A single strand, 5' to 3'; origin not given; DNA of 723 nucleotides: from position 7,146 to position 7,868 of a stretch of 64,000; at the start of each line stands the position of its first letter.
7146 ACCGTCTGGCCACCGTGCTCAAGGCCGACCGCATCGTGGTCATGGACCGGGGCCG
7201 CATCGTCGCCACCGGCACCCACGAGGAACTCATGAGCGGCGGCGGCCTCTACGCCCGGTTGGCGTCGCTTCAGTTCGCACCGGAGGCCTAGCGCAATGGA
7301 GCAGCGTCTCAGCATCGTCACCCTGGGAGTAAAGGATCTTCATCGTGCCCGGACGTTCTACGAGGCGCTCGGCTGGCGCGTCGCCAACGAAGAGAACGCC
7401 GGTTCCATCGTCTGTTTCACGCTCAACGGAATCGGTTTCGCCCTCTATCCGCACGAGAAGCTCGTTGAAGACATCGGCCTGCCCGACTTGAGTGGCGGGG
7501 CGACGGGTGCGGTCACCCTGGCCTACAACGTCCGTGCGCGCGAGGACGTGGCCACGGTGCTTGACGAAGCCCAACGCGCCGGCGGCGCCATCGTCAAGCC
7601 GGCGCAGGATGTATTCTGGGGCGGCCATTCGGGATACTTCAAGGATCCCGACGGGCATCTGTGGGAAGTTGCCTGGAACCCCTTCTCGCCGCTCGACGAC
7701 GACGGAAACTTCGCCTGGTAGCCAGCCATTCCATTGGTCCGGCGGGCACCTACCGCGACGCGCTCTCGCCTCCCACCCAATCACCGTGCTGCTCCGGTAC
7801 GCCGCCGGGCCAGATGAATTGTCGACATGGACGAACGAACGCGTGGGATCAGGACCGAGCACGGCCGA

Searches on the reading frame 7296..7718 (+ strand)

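Call 103: search_protein_families(library=pfam, proteins=[window:7296-7718:+], max_evalue=0.00001)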
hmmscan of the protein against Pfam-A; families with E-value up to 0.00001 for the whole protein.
window:7296-7718:+ (141 aa): 1 family
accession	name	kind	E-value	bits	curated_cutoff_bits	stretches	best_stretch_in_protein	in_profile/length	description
PF00903.31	Glyoxalase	-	5e-15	56.4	20.6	1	6-125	3-121/121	Glyoxalase/Bleomycin resistance protein/Dioxygenase superfamily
